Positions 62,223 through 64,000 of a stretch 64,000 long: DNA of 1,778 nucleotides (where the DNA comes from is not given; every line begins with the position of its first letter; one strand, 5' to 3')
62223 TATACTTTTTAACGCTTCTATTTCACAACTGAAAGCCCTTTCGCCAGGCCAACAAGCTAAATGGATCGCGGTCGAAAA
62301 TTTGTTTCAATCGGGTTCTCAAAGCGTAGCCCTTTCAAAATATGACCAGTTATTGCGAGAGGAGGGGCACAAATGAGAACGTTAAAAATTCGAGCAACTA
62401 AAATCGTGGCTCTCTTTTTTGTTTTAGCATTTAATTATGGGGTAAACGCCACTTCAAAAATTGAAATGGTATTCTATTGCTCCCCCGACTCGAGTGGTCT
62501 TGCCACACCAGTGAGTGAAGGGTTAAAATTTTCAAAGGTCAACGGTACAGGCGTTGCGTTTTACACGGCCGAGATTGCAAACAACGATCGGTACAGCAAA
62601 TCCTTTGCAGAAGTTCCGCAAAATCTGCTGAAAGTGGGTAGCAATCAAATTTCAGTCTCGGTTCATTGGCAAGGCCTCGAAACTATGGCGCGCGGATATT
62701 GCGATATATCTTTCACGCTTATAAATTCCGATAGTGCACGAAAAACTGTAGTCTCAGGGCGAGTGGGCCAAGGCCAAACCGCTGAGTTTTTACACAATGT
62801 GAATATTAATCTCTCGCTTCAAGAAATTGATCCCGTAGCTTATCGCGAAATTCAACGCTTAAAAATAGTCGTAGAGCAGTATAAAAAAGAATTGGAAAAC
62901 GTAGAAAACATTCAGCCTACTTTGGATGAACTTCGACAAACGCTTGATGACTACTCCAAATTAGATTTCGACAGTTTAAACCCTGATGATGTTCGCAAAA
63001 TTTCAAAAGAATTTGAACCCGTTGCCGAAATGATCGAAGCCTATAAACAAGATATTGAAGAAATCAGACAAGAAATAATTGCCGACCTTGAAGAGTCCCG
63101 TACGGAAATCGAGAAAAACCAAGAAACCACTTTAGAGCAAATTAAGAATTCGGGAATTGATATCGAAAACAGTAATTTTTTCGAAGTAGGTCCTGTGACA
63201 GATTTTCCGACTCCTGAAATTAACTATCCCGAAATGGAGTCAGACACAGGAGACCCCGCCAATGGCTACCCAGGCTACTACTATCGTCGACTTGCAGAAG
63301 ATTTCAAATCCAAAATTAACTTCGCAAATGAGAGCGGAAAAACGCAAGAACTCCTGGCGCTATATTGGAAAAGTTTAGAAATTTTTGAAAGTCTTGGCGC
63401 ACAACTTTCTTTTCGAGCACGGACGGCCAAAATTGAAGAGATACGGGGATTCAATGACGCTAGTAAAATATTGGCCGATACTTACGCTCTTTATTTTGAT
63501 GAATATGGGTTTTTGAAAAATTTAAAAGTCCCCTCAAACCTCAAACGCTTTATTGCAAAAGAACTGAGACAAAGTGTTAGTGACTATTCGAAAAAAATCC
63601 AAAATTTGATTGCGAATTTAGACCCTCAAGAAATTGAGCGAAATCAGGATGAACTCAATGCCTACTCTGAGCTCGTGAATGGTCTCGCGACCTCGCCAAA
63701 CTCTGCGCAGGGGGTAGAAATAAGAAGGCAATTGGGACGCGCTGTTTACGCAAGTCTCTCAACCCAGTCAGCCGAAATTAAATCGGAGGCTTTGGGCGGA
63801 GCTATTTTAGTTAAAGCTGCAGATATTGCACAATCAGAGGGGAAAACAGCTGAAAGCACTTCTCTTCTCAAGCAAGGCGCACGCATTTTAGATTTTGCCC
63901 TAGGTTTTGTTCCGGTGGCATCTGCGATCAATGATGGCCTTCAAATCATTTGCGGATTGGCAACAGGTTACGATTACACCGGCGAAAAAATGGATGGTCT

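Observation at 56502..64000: Seven-gene, translationally coupled operon of exclusively exported proteins, from a Hint-domain protein to a PT-TG toxin-like protein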

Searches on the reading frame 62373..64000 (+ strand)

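Call 5: search_protein_families(library=pfam, proteins=[window:62373-64000:+], max_evalue=1)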
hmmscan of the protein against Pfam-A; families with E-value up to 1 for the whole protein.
window:62373-64000:+ (542 aa): 5 families
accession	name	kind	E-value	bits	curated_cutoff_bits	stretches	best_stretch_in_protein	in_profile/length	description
PF08651.15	DASH_Duo1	-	0.064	13.5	25.4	0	171-193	3-25/74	DASH complex subunit Duo1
PF01442.23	Apolipoprotein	-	0.089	12.9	90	1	207-257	13-64/190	Apolipoprotein A1/A4/E domain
PF12091.13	DUF3567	-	0.18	12.5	25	0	157-198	41-82/89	Protein of unknown function (DUF3567)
PF03961.19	FapA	-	0.33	10.9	31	1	163-249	143-229/272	Flagellar Assembly Protein A beta solenoid domain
PF16767.10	KinB_sensor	-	0.38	11.7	27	0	176-259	36-121/122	Sensor domain of alginate biosynthesis sensor protein KinB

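Call 6: search_protein_families(library=ncbifam, proteins=[window:62373-64000:+], max_evalue=1)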
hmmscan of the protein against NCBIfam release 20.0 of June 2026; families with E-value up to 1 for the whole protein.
window:62373-64000:+ (542 aa): 2 families
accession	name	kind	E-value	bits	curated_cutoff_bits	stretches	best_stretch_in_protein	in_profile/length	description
NF033623.1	urate_HpxO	equivalog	0.095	11.6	500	1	392-424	230-262/381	FAD-dependent urate hydroxylase HpxO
NF033542.1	transpos_IS110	equivalog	0.58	9.2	140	1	160-245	141-217/343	IS110 family RNA-guided transposase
